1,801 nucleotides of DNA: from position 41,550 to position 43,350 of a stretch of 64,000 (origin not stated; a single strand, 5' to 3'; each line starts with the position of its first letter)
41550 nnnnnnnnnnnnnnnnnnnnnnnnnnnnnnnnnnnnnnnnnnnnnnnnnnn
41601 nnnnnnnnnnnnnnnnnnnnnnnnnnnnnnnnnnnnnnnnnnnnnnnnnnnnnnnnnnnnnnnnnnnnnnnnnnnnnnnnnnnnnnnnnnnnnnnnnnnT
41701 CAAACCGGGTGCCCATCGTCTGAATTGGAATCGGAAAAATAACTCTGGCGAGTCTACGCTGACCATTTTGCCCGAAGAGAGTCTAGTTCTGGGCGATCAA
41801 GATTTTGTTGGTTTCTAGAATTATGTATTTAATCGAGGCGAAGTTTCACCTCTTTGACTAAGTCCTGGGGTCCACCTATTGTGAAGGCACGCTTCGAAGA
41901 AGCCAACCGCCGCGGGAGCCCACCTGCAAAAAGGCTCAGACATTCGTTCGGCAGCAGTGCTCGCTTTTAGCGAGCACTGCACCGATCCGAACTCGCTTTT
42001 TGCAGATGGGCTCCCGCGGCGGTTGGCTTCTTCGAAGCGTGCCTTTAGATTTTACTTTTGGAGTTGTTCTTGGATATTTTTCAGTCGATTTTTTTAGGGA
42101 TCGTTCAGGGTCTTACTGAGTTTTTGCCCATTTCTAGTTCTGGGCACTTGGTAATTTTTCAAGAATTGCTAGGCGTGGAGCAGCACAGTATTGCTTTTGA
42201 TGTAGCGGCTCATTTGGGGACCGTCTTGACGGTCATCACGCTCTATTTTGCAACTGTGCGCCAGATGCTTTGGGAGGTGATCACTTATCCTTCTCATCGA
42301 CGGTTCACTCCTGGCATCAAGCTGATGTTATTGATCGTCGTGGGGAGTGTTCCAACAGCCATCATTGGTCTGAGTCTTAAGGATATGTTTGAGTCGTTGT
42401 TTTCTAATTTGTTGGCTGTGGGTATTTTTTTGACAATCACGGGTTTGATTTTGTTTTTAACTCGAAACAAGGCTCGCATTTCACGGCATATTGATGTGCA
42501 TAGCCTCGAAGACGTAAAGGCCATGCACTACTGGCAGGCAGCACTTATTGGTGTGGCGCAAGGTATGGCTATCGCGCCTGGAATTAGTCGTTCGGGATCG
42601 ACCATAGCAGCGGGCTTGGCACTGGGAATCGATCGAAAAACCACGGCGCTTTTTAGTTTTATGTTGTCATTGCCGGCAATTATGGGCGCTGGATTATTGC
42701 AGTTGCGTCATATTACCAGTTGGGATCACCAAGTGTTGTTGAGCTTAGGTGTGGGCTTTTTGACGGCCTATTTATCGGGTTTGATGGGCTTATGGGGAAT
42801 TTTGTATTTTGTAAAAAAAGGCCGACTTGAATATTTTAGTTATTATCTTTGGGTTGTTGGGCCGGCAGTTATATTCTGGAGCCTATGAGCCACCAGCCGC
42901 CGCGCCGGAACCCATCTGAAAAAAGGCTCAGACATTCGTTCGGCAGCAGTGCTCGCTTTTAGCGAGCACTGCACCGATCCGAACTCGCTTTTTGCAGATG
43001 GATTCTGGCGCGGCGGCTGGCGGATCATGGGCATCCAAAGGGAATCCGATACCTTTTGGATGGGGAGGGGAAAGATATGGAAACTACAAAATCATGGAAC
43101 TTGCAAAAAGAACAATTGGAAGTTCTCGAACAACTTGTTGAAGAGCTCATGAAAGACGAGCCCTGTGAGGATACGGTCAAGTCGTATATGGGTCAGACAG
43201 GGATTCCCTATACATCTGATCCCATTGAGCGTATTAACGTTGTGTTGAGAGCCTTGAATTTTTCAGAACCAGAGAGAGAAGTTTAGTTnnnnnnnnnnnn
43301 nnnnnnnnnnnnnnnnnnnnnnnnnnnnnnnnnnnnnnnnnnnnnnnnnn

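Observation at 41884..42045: Family-B foldback element: three nested levels of pairing and a design parallel to family A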

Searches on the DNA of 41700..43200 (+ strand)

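Call 16: search_rna_families(source=window, start=41700, end=43200, threshold=evalue, max_evalue=10)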
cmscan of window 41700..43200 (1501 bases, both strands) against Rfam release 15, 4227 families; matches with E-value up to 10: 5.
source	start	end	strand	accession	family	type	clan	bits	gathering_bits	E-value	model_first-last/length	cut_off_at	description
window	41902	42027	+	RF03723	MIR7125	Gene; miRNA;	-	31.2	100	0.00019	1-107/107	no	MIR7125 microRNA precursor family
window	41945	41991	-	RF03994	mir-7558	Gene; miRNA;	-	19.3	80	1.4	1-51/51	no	mir-7558 microRNA precursor family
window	42937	42983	-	RF03994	mir-7558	Gene; miRNA;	-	19.3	80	1.4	1-51/51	no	mir-7558 microRNA precursor family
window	42899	43014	+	RF03723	MIR7125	Gene; miRNA;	-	16.5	100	4.6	1-107/107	no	MIR7125 microRNA precursor family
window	41953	41981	+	RF04153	MIR856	Gene; miRNA;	-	12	297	4.8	1-258/258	no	MIR856 microRNA precursor family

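Call 31: search_dna_similar(query=window:41884-42045:+, collection=plasmids, mode=distant, max_evalue=0.01)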
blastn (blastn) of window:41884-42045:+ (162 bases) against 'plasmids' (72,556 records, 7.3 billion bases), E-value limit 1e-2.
Records with a match: 1; places in all: 1; records where one place covers at least 80% of the query: 0.
Best place of each record, by identity: 80-90% 1.
By first word of the organism name: Sulfitobacter 1.
By predicted mobility (MOB-suite, as given by PLSDB): conjugative 1.
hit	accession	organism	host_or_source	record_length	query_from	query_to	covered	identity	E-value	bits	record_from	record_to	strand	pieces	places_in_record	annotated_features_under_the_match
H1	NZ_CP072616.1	Sulfitobacter sp. CB2047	-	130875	46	96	31%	82.4%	3e-3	49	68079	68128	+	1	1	type II toxin-antitoxin system MqsR family toxin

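Call 32: search_dna_similar(query=window:41884-42045:+, collection=phages, mode=distant, max_evalue=0.01)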
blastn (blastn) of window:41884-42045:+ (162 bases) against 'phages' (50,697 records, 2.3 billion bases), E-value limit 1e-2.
No match.
